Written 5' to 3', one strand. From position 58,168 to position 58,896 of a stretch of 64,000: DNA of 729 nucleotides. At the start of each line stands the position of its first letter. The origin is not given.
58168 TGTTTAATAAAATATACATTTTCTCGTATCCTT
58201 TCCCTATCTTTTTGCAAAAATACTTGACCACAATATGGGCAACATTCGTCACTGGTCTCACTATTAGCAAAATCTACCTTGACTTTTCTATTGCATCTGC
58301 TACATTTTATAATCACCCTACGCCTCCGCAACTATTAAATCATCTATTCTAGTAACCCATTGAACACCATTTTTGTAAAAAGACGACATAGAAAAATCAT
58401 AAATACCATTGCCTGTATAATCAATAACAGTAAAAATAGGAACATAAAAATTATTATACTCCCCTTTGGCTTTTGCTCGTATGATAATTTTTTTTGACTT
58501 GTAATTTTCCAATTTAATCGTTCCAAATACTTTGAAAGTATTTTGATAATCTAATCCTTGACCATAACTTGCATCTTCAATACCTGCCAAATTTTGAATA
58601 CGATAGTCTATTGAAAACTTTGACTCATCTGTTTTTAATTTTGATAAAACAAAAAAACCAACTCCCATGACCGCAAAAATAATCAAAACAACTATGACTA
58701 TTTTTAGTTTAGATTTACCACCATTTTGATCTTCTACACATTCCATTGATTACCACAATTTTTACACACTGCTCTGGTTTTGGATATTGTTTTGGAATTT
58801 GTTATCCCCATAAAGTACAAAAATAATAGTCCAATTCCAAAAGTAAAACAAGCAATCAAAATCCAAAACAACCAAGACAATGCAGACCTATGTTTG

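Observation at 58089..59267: XRE-gated operon of three tiny zinc-ribbon/membrane proteins: uncharacterised module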

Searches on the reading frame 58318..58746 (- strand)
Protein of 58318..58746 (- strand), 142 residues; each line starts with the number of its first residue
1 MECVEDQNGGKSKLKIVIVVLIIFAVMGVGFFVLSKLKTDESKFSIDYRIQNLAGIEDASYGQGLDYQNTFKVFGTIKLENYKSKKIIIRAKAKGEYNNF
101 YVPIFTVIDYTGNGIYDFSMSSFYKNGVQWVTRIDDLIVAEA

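Call 3: search_protein_families(library=pfam, proteins=[window:58318-58746:-], max_evalue=1)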
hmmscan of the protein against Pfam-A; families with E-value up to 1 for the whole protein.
window:58318-58746:- (142 aa): 1 family
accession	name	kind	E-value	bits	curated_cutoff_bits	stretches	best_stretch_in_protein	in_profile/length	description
PF17259.7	DUF5325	-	0.016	15.5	25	1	10-38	28-56/61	Family of unknown function (DUF5325)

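Call 4: search_protein_families(library=ncbifam, proteins=[window:58318-58746:-], max_evalue=1)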
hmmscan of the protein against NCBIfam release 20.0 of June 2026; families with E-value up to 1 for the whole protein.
window:58318-58746:- (142 aa): 1 family
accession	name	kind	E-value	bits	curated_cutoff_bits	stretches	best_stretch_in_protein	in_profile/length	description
NF004285.1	PRK05696.1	equivalog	0.037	13.8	179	1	6-45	12-53/171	flagellar basal body-associated protein FliL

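Call 5: search_protein_families(library=padloc, proteins=[window:58318-58746:-], max_evalue=1)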
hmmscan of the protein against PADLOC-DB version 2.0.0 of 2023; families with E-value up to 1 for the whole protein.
window:58318-58746:- (142 aa): 0 families

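Call 6: search_protein_families(library=phrogs, proteins=[window:58318-58746:-], max_evalue=1)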
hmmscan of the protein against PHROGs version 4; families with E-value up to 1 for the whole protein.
window:58318-58746:- (142 aa): 1 family
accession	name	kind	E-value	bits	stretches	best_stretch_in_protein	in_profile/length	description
phrog_18570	-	unknown function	0.068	14.6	1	29-90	10-67/77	-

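Call 7: find_homologous_proteins(query=window:58318-58746:-, max_evalue=0.01)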
Query window:58318-58746:- (142 aa): 2 proteins with E <= 0.01 among 20 candidates.
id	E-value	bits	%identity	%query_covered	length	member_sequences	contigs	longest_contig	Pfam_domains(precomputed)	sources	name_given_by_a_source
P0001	4.2e-86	304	99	100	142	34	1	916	-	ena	-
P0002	5.2e-43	164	96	58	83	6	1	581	-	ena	-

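Call 11: find_encoding_contigs(protein=window:58318-58746:-, flank=10000, max_places=10)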
Protein window:58318-58746:- (142 aa): 24 contigs read that carry it; 10 places shown.
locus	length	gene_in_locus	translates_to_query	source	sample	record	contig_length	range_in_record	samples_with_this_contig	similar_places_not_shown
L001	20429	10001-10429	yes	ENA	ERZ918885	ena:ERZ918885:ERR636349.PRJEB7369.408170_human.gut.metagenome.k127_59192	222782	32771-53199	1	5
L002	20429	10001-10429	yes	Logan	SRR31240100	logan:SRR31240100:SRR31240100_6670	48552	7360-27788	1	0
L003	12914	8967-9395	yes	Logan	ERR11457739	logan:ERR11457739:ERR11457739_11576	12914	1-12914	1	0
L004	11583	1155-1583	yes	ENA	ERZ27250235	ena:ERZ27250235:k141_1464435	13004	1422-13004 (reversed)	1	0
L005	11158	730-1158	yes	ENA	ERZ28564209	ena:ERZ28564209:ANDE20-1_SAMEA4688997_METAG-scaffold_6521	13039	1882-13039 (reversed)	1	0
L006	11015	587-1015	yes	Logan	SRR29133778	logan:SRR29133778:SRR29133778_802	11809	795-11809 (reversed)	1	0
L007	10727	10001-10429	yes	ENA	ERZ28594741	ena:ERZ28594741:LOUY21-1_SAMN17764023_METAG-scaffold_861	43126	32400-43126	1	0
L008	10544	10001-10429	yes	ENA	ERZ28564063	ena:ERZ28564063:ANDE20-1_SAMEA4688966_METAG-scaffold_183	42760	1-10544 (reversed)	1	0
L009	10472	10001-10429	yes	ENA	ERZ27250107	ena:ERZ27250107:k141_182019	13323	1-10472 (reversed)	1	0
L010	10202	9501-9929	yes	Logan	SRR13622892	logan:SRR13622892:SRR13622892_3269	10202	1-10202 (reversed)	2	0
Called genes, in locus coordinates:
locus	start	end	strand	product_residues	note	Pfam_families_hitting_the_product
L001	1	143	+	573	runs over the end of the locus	-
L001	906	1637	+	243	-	PF00571:CBS (faint)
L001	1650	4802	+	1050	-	PF00133:tRNA-synt_1, PF09334:tRNA-synt_1g (weak), PF08264:Anticodon_1, PF19302:DUF5915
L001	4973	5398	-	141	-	PF01475:FUR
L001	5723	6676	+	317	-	PF01297:ZnuA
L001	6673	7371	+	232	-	PF02463:SMC_N, PF00005:ABC_tran, PF13401:AAA_22 (faint), PF13304:AAA_21 (weak)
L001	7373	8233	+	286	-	PF00950:ABC-3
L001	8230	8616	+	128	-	-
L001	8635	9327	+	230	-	PF00849:PseudoU_synth_2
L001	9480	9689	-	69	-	PF01381:HTH_3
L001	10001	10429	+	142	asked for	-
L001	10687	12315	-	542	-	PF00118:Cpn60_TCP1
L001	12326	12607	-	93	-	PF00166:Cpn10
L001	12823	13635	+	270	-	-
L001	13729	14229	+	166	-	PF01252:Peptidase_A8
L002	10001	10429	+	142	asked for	-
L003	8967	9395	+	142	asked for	-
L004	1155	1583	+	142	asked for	-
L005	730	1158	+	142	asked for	-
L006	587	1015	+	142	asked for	-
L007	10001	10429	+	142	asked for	-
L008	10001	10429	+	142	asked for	-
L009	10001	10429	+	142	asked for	-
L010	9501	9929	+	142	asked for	-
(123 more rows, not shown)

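Call 18: search_protein_representatives(protein=window:58318-58746:-)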
Query: 142 residues. Proteins with E-value up to 0.001 (for the whole library): 18; up to 1e-10: 14; up to 1e-30: 2. The best 18 are listed.
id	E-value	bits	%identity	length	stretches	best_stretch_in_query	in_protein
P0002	1.6e-43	164.1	96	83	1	1-83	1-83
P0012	1.6e-37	144.7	56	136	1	15-141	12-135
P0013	1.1e-28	116.1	44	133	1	16-142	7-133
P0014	5.1e-21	91.3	45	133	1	10-141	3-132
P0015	7.9e-18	81.0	45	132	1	17-137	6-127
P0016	1.1e-16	77.3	50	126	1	39-132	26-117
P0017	1.5e-16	76.9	43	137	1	14-141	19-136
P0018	2.4e-15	73.0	38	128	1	13-139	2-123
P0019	7.1e-15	71.4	41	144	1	12-131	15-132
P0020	1.0e-14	70.9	42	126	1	15-138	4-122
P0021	3.0e-13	66.1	24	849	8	61-141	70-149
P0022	1.8e-11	60.4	45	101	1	43-133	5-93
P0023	8.6e-11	58.2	34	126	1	13-141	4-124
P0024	8.9e-11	58.1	97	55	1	111-142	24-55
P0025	8.3e-09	51.8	29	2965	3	86-119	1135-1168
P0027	7.7e-07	45.4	39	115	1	23-133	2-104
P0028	1.1e-06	44.9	37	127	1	22-130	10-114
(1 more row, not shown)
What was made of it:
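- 58318..58746 (-): Gene B, 142 aa: an N-terminal membrane anchor and an outward-facing beta-sandwich of about 100 aa. A small family of 18 representatives among 1.84 billion proteins (call 18).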

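Call 22: find_homologous_proteins(query=A1, max_evalue=0.01)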
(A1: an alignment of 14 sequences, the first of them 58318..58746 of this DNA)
Query A1 (14 sequences) (142 aa, profile of the alignment): 9 proteins with E <= 0.01 among 939 candidates.
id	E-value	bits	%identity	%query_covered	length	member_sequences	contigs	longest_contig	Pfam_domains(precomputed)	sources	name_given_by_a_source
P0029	3.1e-44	168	46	77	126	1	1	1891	-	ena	-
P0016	7.0e-44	167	45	77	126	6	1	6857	-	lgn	-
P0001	4.5e-42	161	99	100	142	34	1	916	-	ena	-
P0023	3.2e-41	158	32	92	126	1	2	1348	-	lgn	-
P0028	7.7e-37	144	39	62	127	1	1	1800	-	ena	-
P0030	4.5e-36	142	37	80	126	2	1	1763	-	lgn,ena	-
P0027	1.4e-34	137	38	73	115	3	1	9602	-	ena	-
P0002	1.2e-15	76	96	58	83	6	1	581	-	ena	-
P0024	1.3e-5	43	100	22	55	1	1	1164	-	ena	-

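Call 23: find_encoding_contigs(protein=P0016, flank=5000, max_places=3)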
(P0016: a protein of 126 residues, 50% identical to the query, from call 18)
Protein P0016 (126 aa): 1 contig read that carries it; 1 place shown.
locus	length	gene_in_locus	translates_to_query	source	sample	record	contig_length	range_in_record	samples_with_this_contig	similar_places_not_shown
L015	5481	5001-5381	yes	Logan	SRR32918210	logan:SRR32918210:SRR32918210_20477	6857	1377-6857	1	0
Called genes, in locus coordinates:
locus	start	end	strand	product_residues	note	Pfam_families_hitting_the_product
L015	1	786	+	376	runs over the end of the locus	PF00753:Lactamase_B (weak)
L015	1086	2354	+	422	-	PF13304:AAA_21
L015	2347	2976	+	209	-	-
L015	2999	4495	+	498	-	PF00239:Resolvase, PF07508:Recombinase, PF13408:Zn_ribbon_recom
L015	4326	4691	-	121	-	-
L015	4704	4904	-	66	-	PF13560:HTH_31 (weak), PF12844:HTH_19, PF01381:HTH_3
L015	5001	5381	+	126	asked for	-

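Call 24: find_encoding_contigs(protein=P0027, flank=6000, max_places=3)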
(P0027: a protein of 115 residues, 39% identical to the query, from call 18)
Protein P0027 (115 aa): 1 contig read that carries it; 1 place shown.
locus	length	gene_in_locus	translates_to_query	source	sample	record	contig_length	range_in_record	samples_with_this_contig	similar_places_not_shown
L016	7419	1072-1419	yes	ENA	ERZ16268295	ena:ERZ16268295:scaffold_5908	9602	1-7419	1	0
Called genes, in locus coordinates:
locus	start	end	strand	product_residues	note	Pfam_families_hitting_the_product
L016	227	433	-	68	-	PF13744:HTH_37 (weak), PF12844:HTH_19, PF01381:HTH_3, PF13443:HTH_26 (weak)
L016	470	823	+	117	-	-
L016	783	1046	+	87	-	-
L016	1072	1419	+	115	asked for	-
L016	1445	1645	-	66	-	PF12844:HTH_19, PF13560:HTH_31, PF13443:HTH_26 (weak), PF01381:HTH_3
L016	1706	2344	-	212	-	PF05239:PRC (faint)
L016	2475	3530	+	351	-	PF13421:Band_7_1, PF01145:Band_7, PF17032:Zn_ribbon_15 (faint), PF12773:DZR, PF13240:Zn_Ribbon_1, PF13248:Zn_ribbon_3 (weak), PF13240:Zn_Ribbon_1, PF13248:Zn_ribbon_3, +4 more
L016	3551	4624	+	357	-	PF08271:Zn_Ribbon_TF (faint)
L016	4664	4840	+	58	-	PF08984:DUF1858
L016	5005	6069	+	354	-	PF00149:Metallophos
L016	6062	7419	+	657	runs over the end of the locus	PF02463:SMC_N (faint)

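Call 34: predict_structure(alignment_id=A1)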
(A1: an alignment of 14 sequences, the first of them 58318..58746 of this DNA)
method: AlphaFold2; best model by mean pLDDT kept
length: 142 residues; sequences in the alignment: 14
mean_pLDDT: 90.0   pTM: 0.69
mean pLDDT of the five models: 90.0, 88.2, 88.0, 87.6, 87.4
residues with pLDDT >= 90: 105; 70-90: 22; 50-70: 15; < 50: 0
segments of 3 or more residues with pLDDT < 50: none
pLDDT, mean of each block of 10 residues (from residue 1): 59 84 91 75 97 95 94 98 96 90 96 97 92 97 92
secondary structure, 60 per line:
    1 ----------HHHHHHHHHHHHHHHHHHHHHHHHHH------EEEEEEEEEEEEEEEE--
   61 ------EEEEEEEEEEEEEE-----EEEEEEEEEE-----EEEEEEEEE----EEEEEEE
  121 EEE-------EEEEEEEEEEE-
elements in order: H11-36 E43-58 E67-80 E86-95 E101-109 E114-123 E131-141
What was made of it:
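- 58318..58746 (-): AF2 pLDDT 90 (call 34).
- Checked: AlphaFold2 gives pLDDT 90, with a helix at residues 11-36 and then six long beta strands (call 34).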

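Call 39: fold_search(model_id=the predicted structure, library=pdb)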
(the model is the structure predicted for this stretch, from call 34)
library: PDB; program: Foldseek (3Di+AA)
matches with E <= 10: 836; with E <= 0.001: 0
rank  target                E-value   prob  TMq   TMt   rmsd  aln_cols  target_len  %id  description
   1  4zob_B                2.9e-02  0.97  0.34  0.09   8.9       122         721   14  Crystal Structure of beta-glucosidase from Listeria innocua in complex with gluconolactone (released 2016-05-18)
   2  7dsz_A                3.3e-02  0.51  0.23  0.20   9.7       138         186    9  Crystal structure of Amuc_1102 from Akkermansia muciniphila (released 2021-02-24)
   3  3o0l_A                3.6e-02  0.99  0.36  0.44   6.9       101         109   15  Crystal structure of a Pfam DUF1425 family member (Shew_1734) from Shewanella sp. pv-4 at 1.81 a resolution (released 2010-08-04)
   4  3wjm_D                3.6e-02  0.66  0.24  0.06  14.2       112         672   11  Crystal structure of Bombyx mori Sp2/Sp3 heterohexamer (released 2014-09-24)
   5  4zob_A                4.7e-02  0.95  0.35  0.09   9.7       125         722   13  Crystal Structure of beta-glucosidase from Listeria innocua in complex with gluconolactone (released 2016-05-18)
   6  8ca9_D                4.7e-02  0.66  0.24  0.06  14.1       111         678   14  Cryo-EM structure of the Cibeles-Demetra 3:3 heterocomplex from Galleria mellonella saliva (released 2023-10-04)
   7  4l37_B                5.9e-02  0.63  0.24  0.06  14.5       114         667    9  SP2-SP3 - a complex of two storage proteins from Bombyx mori hemolymph (released 2013-12-04)
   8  7ui8_A                6.2e-02  0.97  0.37  0.44   7.5       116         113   12  Intramolecular ester bond-containing repeat domain from E. columbae adhesin (split and religated) (released 2023-04-05)
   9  4zoa_A                6.2e-02  0.95  0.36  0.09   8.7       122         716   13  Crystal Structure of beta-glucosidase from Listeria innocua in complex with isofagomine (released 2016-05-18)
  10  4zoe_A                6.5e-02  0.93  0.35  0.09   8.9       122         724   13  Crystal Structure of beta-glucosidase from Listeria innocua (released 2016-05-18)
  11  5z87_B                6.9e-02  0.96  0.38  0.09   7.3       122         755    9  Structural of a novel b-glucosidase EmGH1 at 2.3 angstrom from Erythrobacter marinus (released 2019-02-06)
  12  1xvs_A                7.3e-02  0.69  0.33  0.36  12.6       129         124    9  Crystal structure of apaG Protein from Vibrio cholerae (released 2004-12-14)
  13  7dsz_B                7.3e-02  0.54  0.26  0.21   9.9       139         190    8  Crystal structure of Amuc_1102 from Akkermansia muciniphila (released 2021-02-24)
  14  5tf0_A                7.7e-02  0.77  0.29  0.07   9.4       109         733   10  Crystal Structure of Glycosil Hydrolase Family 3 N-Terminal Domain Protein from Bacteroides intestinalis (released 2016-10-05)
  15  5xxn_B                7.7e-02  0.72  0.31  0.09   6.8       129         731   11  Crystal Structure of mutant (D286N) beta-glucosidase from Bacteroides thetaiotaomicron in complex with sophorose (released 2017-12-13)
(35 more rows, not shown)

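Call 41: search_protein_families(library=pfam, alignment_id=A1, max_evalue=0.1)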
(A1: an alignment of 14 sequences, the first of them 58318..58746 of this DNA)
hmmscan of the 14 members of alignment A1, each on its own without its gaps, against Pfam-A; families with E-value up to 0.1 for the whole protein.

A. member 1, window:58318-58746:- (142 aa): 1 family
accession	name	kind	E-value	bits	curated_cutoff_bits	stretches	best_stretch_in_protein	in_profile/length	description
PF17259.7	DUF5325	-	0.016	15.5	25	1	10-38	28-56/61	Family of unknown function (DUF5325)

B. families by the number of members that match (of 14 scanned): 5 families
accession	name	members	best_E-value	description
PF02706.20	Wzz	1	0.0023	Chain length determinant protein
PF17259.7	DUF5325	1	0.016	Family of unknown function (DUF5325)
PF14147.11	Spore_YhaL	1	0.026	Sporulation protein YhaL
PF12409.13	P5-ATPase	1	0.029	P5-type ATPase cation transporter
PF05736.17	OprF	1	0.064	OprF membrane domain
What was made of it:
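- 58318..58746 (-): No Pfam hit (calls 3, 41).
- Tried and rejected: Pfam on all 14 B relatives gave nothing (call 41).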

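Call 55: search_dna_similar(query=window:58318-58746:-, collection=phages, mode=protein, max_evalue=0.01)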
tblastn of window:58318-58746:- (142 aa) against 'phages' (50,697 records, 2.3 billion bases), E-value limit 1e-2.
No match.
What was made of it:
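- On Prophage superinfection-exclusion (Sie/Ltp) proteins: No PHROG annotation and no phage-record hit for B (calls 6, 55).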

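Call 57: search_dna_similar(query=window:58318-58746:-, collection=plasmids, mode=protein, max_evalue=0.01)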
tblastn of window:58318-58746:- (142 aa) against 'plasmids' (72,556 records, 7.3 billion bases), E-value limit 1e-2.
No match.

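Call 64: search_solved_structures(query=A1, max_evalue=1)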
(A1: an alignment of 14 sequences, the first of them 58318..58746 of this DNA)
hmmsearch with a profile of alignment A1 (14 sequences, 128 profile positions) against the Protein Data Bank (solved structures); distinct sequences matched with E-value up to 1: 3.
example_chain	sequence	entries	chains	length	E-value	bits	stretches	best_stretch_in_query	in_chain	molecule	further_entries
6vbv_3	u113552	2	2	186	0.084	16.1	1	63-121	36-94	ADP-ribosylation factor-like protein 6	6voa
2h57_A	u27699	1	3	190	0.11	15.7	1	80-120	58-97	ADP-ribosylation factor-like protein 6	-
5xop_A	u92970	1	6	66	0.76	13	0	72-105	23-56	Calcium-binding protein 1 (EhCBP1), putative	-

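Call 65: find_encoding_contigs(protein=P0029, flank=3000, max_places=3)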
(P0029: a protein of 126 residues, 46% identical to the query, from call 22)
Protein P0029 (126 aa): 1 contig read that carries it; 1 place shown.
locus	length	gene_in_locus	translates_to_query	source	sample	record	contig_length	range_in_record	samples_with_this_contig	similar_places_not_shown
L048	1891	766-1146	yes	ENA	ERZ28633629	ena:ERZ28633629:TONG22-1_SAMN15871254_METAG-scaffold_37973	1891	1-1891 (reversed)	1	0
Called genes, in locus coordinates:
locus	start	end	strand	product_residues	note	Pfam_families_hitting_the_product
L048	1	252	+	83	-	?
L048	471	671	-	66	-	PF12844:HTH_19 (weak), PF01381:HTH_3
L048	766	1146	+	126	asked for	-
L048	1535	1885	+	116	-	-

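Call 66: find_encoding_contigs(protein=P0028, flank=3000, max_places=3)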
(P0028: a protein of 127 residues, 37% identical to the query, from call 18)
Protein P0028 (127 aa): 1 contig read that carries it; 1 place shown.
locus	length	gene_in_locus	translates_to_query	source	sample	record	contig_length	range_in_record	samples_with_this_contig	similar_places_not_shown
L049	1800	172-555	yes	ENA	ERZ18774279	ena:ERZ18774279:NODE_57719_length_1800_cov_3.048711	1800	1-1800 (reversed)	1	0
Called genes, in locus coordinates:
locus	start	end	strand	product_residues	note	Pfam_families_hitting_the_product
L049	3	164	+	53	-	?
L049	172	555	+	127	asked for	-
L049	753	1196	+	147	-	PF01957:NfeD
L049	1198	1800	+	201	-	?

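Call 72: fold_search(model_id=the predicted structure, library=viral)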
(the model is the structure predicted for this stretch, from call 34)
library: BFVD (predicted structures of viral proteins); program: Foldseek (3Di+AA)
matches with E <= 10: 943; with E <= 0.001: 0
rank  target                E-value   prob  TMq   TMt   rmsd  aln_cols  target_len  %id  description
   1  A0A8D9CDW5            2.9e-03  1.00  0.34  0.40   7.3       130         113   11  Uncharacterized protein [uncultured marine phage]
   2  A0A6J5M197            4.0e-03  1.00  0.40  0.32  13.0       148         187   11  Uncharacterized protein [uncultured Caudovirales phage]
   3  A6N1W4                9.8e-03  0.96  0.31  0.28  11.4       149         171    8  Uncharacterized protein [Microbacterium phage Min1]
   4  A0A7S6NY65            1.2e-02  0.99  0.36  0.08  19.4       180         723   12  Uncharacterized protein [Bathycoccus sp. RCC716 virus 2]
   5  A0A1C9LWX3            1.4e-02  0.95  0.30  0.31   8.3       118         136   14  Uncharacterized protein [Streptomyces phage Brataylor]
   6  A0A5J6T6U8            1.5e-02  0.63  0.25  0.22  17.8       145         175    9  (no name in the UniProt tables at hand)
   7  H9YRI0                1.6e-02  1.00  0.38  0.30   5.8        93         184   16  (no name in the UniProt tables at hand)
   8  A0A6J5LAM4            1.6e-02  0.92  0.31  0.31  13.7       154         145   12  Uncharacterized protein [uncultured Caudovirales phage]
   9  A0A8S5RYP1            2.1e-02  0.89  0.27  0.31   7.4       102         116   18  Uncharacterized protein [Myoviridae sp. ctNQV2]
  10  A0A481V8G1            2.2e-02  0.38  0.18  0.16  24.6       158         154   12  Transmembrane domain protein [Halobacterium phage ChaoS9]
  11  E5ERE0                2.3e-02  0.96  0.31  0.10  20.9       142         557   11  (no name in the UniProt tables at hand)
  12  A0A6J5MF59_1          2.4e-02  0.90  0.33  0.08  11.3       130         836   14  Uncharacterized protein [uncultured Caudovirales phage]
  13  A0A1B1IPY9            2.4e-02  0.57  0.22  0.14  17.7       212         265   13  (no name in the UniProt tables at hand)
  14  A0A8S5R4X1            2.6e-02  0.96  0.40  0.26   8.2       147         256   12  Uncharacterized protein [Siphoviridae sp. ctyjS2]
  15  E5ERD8                3.0e-02  0.90  0.29  0.10  22.2       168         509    9  (no name in the UniProt tables at hand)
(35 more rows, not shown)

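Call 73: search_protein_families(library=pfam, proteins=[L015:2347-2976:+], max_evalue=0.01)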
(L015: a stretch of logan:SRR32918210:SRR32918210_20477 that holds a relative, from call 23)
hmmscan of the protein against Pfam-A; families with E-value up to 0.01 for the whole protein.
L015:2347-2976:+ (209 aa): 1 family
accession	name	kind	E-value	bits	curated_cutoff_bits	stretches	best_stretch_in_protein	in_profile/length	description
PF13707.11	RloB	-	0.00019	22.1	31.5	1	15-165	3-157/195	RloB-like protein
